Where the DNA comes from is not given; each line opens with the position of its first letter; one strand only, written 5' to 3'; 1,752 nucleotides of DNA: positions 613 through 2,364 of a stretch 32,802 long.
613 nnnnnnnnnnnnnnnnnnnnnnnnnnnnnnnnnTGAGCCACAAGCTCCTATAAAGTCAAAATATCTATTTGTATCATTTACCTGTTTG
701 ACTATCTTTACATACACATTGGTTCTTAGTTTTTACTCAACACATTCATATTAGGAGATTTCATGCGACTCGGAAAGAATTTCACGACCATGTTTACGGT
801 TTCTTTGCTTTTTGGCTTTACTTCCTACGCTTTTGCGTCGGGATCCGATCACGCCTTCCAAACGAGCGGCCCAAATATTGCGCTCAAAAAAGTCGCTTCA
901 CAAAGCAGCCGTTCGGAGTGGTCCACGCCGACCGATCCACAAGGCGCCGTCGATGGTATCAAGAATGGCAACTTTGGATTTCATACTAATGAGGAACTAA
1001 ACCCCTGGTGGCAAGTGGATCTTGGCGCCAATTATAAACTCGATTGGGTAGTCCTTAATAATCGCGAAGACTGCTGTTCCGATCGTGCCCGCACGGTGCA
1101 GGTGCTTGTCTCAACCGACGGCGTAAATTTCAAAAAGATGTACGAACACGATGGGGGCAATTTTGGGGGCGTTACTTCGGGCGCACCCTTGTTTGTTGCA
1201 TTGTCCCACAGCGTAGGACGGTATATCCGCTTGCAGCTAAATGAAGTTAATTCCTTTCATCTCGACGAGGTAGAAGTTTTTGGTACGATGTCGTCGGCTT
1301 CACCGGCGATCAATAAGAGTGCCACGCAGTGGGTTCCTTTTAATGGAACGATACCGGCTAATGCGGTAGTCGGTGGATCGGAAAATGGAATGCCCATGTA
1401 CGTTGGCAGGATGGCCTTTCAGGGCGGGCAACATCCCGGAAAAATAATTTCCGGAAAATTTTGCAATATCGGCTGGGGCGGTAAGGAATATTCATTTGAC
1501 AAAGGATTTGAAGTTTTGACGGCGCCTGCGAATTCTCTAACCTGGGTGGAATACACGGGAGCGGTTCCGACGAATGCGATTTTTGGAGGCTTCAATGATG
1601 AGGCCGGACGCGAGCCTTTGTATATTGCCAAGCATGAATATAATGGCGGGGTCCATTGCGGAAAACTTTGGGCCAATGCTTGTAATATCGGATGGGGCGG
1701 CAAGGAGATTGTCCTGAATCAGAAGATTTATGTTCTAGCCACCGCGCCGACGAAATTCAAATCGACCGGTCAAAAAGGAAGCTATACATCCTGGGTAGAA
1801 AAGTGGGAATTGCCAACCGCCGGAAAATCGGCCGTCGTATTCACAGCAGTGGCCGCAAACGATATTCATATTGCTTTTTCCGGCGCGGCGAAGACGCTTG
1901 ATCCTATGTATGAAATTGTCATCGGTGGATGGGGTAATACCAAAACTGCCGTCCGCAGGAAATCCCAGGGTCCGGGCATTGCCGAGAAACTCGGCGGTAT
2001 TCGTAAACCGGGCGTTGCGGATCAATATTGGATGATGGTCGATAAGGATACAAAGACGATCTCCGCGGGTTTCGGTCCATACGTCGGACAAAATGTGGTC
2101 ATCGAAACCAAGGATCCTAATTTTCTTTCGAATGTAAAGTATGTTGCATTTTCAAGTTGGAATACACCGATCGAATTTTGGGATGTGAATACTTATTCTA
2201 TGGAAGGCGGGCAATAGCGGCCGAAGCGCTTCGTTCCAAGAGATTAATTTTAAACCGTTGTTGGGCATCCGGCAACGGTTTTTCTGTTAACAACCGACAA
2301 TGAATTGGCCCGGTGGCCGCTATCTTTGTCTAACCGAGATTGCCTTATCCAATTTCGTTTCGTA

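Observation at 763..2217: Bacterial secreted protein combining discoidin, DM9 and FAMeT-like (Methyltransf_FA) domains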

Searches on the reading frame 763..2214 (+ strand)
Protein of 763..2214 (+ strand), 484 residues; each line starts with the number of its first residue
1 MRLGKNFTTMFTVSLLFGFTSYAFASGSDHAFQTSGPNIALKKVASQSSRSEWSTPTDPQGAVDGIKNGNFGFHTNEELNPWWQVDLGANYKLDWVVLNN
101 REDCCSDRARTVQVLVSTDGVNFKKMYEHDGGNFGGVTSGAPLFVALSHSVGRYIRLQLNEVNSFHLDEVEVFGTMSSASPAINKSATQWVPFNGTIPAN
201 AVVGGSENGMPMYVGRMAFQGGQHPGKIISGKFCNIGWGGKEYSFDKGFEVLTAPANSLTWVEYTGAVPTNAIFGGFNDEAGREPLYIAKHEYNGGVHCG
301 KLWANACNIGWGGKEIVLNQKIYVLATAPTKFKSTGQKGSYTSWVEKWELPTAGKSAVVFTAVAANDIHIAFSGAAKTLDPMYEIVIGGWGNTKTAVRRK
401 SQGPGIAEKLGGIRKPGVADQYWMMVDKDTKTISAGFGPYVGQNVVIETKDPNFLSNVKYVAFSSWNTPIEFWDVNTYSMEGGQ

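Call 3: search_protein_families(library=pfam, proteins=[window:763-2214:+], max_evalue=1)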
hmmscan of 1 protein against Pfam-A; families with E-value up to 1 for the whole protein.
window:763-2214:+ (484 aa): 4 families
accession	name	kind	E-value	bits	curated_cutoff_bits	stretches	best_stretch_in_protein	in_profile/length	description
PF11901.14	DM9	-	1.4e-28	99.6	26.2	2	207-316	2-113/115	DM9 repeat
PF12248.16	Methyltransf_FA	-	5.3e-21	75.3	24.2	1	349-472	12-134/140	Farnesoic acid 0-methyl transferase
PF00754.31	F5_F8_type_C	-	9.9e-18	64.9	28.2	1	47-161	5-114/127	F5/8 type C domain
PF22633.2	F5_F8_type_C_2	-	2.3e-17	63.8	27.8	1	62-156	2-90/91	NedA-like, galactose-binding domain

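Call 4: search_protein_families(library=ncbifam, proteins=[window:763-2214:+], max_evalue=1)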
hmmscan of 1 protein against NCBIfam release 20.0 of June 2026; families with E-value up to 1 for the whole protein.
window:763-2214:+ (484 aa): 0 families

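Call 6: find_homologous_proteins(query=window:763-2214:+)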
Query window:763-2214:+ (484 aa): 402 proteins with E <= 0.001 among 8000 candidates; the best 120 are listed.
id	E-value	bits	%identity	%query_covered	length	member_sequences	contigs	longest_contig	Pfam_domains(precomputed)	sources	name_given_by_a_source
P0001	0.0e+0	1129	100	100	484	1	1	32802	PF00754.32,PF22633.4,PF11901.14,PF12248.17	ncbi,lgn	-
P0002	1.1e-195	669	64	93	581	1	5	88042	PF00754.32,PF22633.4,PF11901.14,PF12248.17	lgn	-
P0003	3.9e-183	628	52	79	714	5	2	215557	PF00754.32,PF22633.4,PF11901.14,PF12248.17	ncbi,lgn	-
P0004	8.4e-165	567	58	61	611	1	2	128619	PF00754.32,PF22633.4,PF11901.14,PF12248.17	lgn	-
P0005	1.2e-142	494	56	47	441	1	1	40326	PF11901.14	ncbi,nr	ncbi:DUF3421 domain-containing protein [bacterium]|nr:DUF3421 domain-containing protein [bacterium]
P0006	2.1e-139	484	68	36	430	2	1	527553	PF11901.14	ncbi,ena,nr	ncbi:DUF3421 domain-containing protein [bacterium]|nr:MAG: DUF3421 domain-containing protein [bacter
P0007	9.1e-137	475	68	61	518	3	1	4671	PF00754.32,PF00030.25,PF22633.4,PF11901.14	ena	-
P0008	9.3e-126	439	63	62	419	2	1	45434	PF11901.14,PF12248.17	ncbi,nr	ncbi:DUF3421 domain-containing protein [bacterium]|nr:DUF3421 domain-containing protein [bacterium]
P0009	4.8e-121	423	59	65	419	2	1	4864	PF11901.14,PF12248.17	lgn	-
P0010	3.3e-118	414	58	68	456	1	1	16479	PF00754.32,PF22633.4,PF11901.14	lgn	-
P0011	5.8e-117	410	57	28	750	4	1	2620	PF00754.32,PF17957.8,PF22633.4,PF00041.28,PF16656.12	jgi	jgi:hypothetical protein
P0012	1.1e-111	392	50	35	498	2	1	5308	PF13163.12,PF00754.32,PF22633.4,PF16391.12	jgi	jgi:hypothetical protein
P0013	8.1e-105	370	40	27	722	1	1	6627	PF12248.17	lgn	-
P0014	3.1e-104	368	51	29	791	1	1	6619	PF00754.32,PF22633.4,PF14295.13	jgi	jgi:hypothetical protein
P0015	6.2e-101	357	51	36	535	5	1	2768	PF00754.32,PF14771.12,PF22633.4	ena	-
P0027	1.2e-88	316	48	30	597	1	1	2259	PF12248.17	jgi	jgi:hypothetical protein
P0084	1.5e-41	161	53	29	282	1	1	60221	PF12248.17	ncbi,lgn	-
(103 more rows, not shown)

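Call 8: list_cluster_members(proteins=[P0001, P0002, P0003, P0004, P0008, P0005, P0006])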
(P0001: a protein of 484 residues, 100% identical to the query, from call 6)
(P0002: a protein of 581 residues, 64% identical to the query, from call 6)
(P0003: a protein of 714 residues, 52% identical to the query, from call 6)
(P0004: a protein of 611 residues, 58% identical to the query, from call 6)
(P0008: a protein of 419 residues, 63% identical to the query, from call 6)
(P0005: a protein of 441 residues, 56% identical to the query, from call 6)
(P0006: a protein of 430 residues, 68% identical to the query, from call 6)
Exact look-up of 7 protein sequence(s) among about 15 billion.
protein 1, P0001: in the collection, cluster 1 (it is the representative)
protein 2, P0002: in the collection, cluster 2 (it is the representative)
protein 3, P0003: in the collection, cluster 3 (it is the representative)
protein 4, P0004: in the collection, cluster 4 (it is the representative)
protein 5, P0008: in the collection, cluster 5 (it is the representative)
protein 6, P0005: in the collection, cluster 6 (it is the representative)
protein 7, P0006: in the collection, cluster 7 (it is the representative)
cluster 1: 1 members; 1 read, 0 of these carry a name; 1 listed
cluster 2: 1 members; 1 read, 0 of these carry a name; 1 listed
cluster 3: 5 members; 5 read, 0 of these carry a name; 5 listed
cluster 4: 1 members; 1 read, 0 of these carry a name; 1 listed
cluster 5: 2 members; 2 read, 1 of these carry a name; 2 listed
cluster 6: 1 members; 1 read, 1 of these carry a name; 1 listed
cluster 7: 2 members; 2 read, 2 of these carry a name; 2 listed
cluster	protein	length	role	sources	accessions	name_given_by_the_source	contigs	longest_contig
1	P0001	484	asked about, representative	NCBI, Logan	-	-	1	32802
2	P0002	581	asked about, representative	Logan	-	-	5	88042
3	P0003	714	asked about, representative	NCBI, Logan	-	-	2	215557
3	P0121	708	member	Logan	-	-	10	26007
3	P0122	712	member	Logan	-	-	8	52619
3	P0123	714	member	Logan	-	-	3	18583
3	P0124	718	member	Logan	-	-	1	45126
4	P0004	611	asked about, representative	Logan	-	-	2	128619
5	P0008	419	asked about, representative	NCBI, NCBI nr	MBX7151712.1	DUF3421 domain-containing protein [bacterium]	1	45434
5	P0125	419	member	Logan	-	-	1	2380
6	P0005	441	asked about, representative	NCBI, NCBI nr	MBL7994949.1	DUF3421 domain-containing protein [bacterium]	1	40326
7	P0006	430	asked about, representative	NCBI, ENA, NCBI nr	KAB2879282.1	DUF3421 domain-containing protein [bacterium] | MAG: DUF3421 domain-containing protein [bacterium]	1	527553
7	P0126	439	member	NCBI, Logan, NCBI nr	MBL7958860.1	DUF3421 domain-containing protein [bacterium]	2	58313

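Call 9: search_solved_structures(query=window:763-2214:+, max_evalue=1, show_alignments=3)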
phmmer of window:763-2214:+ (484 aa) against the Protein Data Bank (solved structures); distinct sequences matched with E-value up to 1: 10.
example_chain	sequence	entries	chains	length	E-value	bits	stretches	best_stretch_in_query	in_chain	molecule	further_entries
3cqo_A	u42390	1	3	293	1.1e-18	70.6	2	37-211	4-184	FBP32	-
1k12_A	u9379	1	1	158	8.7e-13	51.1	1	37-173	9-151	LECTIN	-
4gwi_A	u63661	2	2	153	4.2e-09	38.9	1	37-176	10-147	Platelet aggregation factor Sm-hPAF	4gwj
3le0_A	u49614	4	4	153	7.1e-09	38.2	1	37-176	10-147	Platelet aggregation factor Sm-hPAF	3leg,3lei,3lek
5id8_A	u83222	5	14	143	4.2e-08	35.6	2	189-273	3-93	Natterin-3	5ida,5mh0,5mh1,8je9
5idb_B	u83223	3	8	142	4.9e-08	35.4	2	189-273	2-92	Natterin-3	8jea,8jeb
5mh2_A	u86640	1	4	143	5.7e-08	35.2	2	189-273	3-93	Natterin-3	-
2j1r_A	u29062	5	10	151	7.3e-08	34.8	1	31-173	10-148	FUCOLECTIN-RELATED PROTEIN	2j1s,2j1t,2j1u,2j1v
5mh3_A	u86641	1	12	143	2.5e-07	33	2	189-273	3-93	Natterin-3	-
2j22_A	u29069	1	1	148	3.4e-07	32.6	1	37-161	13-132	FUCOLECTIN-RELATED PROTEIN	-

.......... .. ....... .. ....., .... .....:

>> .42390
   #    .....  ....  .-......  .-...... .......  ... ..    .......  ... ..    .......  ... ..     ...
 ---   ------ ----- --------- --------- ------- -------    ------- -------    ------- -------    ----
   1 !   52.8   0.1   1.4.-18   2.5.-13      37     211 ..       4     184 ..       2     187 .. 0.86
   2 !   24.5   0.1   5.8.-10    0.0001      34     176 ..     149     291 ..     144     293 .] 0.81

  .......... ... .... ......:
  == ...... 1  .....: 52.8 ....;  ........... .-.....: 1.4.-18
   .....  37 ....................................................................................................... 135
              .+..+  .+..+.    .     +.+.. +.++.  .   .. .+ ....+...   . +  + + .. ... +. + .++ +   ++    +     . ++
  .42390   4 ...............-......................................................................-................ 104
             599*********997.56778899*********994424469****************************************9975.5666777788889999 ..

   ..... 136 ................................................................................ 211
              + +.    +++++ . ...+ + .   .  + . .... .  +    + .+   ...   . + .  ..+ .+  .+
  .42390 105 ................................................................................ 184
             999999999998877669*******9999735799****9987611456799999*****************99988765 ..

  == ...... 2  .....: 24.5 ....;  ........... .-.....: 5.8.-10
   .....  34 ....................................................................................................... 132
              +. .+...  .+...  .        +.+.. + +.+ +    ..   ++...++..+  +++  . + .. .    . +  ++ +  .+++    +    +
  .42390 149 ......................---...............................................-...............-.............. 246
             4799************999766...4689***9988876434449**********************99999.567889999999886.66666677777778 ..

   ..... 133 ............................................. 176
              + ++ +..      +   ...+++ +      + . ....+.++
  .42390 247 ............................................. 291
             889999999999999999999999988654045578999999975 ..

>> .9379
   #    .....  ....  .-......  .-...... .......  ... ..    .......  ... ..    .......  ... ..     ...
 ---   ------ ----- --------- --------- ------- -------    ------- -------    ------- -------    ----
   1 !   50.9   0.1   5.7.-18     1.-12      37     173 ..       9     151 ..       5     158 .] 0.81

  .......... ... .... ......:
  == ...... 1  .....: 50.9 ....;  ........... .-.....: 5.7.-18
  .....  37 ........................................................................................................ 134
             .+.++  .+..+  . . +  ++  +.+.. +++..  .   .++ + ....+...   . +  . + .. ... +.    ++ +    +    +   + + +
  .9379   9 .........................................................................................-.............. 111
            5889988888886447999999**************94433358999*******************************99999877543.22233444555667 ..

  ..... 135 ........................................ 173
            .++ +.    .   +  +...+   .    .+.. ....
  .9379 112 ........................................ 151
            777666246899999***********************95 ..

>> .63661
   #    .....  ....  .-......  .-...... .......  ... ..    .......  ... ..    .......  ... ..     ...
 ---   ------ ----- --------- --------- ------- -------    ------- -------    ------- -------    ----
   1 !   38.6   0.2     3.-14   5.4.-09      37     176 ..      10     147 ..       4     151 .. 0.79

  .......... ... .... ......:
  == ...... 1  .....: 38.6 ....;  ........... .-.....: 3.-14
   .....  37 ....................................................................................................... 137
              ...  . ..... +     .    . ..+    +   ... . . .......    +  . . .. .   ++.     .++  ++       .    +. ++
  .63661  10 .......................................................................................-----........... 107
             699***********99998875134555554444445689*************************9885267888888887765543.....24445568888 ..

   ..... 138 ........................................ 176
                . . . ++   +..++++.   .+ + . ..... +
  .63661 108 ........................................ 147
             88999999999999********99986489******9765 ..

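Call 43: find_encoding_contigs(protein=P0001, flank=3000, max_places=3)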
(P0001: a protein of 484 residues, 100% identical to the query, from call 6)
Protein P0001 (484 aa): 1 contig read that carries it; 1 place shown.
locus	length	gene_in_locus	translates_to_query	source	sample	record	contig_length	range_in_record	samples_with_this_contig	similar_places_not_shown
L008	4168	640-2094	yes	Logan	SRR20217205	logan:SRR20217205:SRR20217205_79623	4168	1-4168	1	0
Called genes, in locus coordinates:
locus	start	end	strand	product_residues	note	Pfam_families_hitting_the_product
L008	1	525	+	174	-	?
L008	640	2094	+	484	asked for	PF00754:F5_F8_type_C, PF22633:F5_F8_type_C_2, PF11901:DM9, PF12248:Methyltransf_FA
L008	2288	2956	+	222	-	-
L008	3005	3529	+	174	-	PF13302:Acetyltransf_3, PF13420:Acetyltransf_4, PF00583:Acetyltransf_1, PF13523:Acetyltransf_8 (weak)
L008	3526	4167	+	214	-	?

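Call 44: find_encoding_contigs(protein=P0002, flank=8000, max_places=3)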
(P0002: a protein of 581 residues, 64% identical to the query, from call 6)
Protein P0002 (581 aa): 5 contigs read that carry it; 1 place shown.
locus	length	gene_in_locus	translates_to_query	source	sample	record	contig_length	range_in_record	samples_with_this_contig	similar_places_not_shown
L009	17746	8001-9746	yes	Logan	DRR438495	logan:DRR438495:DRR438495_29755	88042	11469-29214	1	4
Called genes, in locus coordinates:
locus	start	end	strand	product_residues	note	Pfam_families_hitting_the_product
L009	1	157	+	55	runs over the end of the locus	PF03597:FixS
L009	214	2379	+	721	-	PF00115:COX1, PF02433:FixO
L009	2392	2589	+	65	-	-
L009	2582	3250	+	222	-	PF14715:FixP_N, PF00034:Cytochrom_C (weak), PF13442:Cytochrome_CBB3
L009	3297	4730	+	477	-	PF12801:Fer4_5, PF13187:Fer4_9 (faint), PF13237:Fer4_10 (faint), PF13746:Fer4_18, PF12838:Fer4_7 (weak), PF13484:Fer4_16 (weak), PF13534:Fer4_17 (weak), PF11614:FixG_C, +1 more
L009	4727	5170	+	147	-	PF05751:FixH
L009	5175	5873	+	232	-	PF13386:DsbD_2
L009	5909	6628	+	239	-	PF00027:cNMP_binding, PF13545:HTH_Crp_2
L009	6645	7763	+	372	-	PF04055:Radical_SAM, PF06968:BATS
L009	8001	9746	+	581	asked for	PF00754:F5_F8_type_C, PF22633:F5_F8_type_C_2, PF11901:DM9, PF12248:Methyltransf_FA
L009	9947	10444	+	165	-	PF02082:Rrf2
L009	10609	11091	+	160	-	PF13442:Cytochrome_CBB3 (faint), PF00034:Cytochrom_C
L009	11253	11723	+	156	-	PF02469:Fasciclin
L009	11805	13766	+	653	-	PF18764:nos_propeller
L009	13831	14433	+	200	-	-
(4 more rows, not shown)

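Call 45: find_encoding_contigs(protein=P0008, flank=8000, max_places=3)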
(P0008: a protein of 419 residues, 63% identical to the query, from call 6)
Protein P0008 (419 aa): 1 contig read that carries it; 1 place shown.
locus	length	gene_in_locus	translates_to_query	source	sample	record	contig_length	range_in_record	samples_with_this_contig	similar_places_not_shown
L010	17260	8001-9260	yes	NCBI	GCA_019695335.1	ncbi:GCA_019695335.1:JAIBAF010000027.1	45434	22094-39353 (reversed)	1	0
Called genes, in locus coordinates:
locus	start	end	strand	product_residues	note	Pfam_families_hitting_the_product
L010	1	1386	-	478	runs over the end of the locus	PF12801:Fer4_5, PF13187:Fer4_9 (faint), PF13484:Fer4_16 (faint), PF13534:Fer4_17 (faint), PF13183:Fer4_8 (faint), PF13746:Fer4_18, PF12838:Fer4_7 (weak), PF11614:FixG_C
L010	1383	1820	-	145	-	-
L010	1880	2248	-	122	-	PF13442:Cytochrome_CBB3, PF00034:Cytochrom_C (weak)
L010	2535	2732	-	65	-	-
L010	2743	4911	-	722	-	PF00115:COX1, PF02433:FixO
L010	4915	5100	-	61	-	PF03597:FixS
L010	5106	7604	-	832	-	PF12156:ATPase-cat_bd, PF00122:E1-E2_ATPase, PF00702:Hydrolase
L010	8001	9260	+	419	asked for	PF11901:DM9, PF12248:Methyltransf_FA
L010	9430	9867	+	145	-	PF13279:4HBT_2, PF03061:4HBT (weak)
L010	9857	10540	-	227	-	PF00072:Response_reg, PF00486:Trans_reg_C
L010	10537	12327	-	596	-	PF00512:HisKA, PF02518:HATPase_c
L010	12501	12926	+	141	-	PF13180:PDZ_2, PF17820:PDZ_6 (faint)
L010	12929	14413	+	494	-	PF10633:NPCBM_assoc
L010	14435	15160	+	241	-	PF00005:ABC_tran, PF13304:AAA_21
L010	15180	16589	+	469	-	PF12679:ABC2_membrane_2, PF12698:ABC2_membrane_3 (weak), PF12730:ABC2_membrane_4 (weak), PF12040:DUF3526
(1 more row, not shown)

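Call 48: search_protein_families(library=pfam, proteins=[P0002, P0003, P0004, P0008, P0005, P0007, P0084], max_evalue=0.01)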
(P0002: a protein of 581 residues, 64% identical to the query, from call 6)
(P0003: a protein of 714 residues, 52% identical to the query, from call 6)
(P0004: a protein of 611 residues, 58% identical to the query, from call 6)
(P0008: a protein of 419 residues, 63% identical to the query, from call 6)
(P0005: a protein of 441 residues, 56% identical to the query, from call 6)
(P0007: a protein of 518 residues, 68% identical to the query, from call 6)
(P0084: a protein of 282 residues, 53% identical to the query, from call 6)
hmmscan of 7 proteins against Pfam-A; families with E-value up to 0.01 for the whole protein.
P0002 (581 aa): 4 families
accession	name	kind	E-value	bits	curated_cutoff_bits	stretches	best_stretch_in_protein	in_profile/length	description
PF11901.14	DM9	-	1.1e-31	109.6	26.2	2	194-304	3-113/115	DM9 repeat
PF12248.16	Methyltransf_FA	-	4e-19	69.2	24.2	1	352-468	19-134/140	Farnesoic acid 0-methyl transferase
PF22633.2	F5_F8_type_C_2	-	1.4e-18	67.7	27.8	1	55-150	2-91/91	NedA-like, galactose-binding domain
PF00754.31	F5_F8_type_C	-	3.1e-18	66.6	28.2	1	39-155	3-115/127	F5/8 type C domain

P0003 (714 aa): 4 families
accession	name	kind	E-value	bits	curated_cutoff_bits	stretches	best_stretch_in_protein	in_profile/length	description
PF11901.14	DM9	-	2.2e-31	108.6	26.2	2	199-308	2-113/115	DM9 repeat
PF12248.16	Methyltransf_FA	-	5.6e-20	71.9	24.2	1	491-608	19-135/140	Farnesoic acid 0-methyl transferase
PF22633.2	F5_F8_type_C_2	-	2e-17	64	27.8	1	58-152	2-91/91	NedA-like, galactose-binding domain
PF00754.31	F5_F8_type_C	-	3.1e-17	63.3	28.2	1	45-158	5-117/127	F5/8 type C domain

P0004 (611 aa): 4 families
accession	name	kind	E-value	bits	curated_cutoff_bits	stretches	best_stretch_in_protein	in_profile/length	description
PF11901.14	DM9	-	8.6e-29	100.3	26.2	2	47-155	3-113/115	DM9 repeat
PF12248.16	Methyltransf_FA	-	9.8e-24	84.1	24.2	1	219-335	21-135/140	Farnesoic acid 0-methyl transferase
PF22633.2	F5_F8_type_C_2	-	4.5e-17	62.9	27.8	1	378-472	2-91/91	NedA-like, galactose-binding domain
PF00754.31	F5_F8_type_C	-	1.4e-16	61.2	28.2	1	365-476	5-114/127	F5/8 type C domain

P0008 (419 aa): 2 families
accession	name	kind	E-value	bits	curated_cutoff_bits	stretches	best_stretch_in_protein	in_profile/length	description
PF11901.14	DM9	-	4.6e-28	97.9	26.2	2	41-149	2-113/115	DM9 repeat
PF12248.16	Methyltransf_FA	-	4.8e-22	78.7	24.2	1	196-315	21-138/140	Farnesoic acid 0-methyl transferase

P0005 (441 aa): 2 families
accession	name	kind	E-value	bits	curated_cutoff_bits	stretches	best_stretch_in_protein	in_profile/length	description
PF11901.14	DM9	-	2.4e-60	201.9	26.2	4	206-317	2-113/115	DM9 repeat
PF18507.7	WW_1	-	0.009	16.1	25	0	48-54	8-14/27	WW domain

P0007 (518 aa): 5 families
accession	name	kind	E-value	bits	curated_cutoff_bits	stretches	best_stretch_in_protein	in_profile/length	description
PF11901.14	DM9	-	9.8e-34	116.2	26.2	2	192-300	3-113/115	DM9 repeat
PF00754.31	F5_F8_type_C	-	7.3e-20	71.8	28.2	1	37-153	3-115/127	F5/8 type C domain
PF22633.2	F5_F8_type_C_2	-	1.7e-18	67.5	27.8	1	53-148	2-91/91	NedA-like, galactose-binding domain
PF00030.24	Crystall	-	1.6e-07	31.7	25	1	319-398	2-81/82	Beta/Gamma crystallin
PF08964.15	Crystall_3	-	5.7e-05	23.7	27.3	1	317-382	3-69/86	Beta/Gamma crystallin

P0084 (282 aa): 1 family
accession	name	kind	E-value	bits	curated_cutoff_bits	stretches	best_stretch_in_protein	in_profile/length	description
PF12248.16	Methyltransf_FA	-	1.3e-25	90.3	24.2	1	44-175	7-137/140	Farnesoic acid 0-methyl transferase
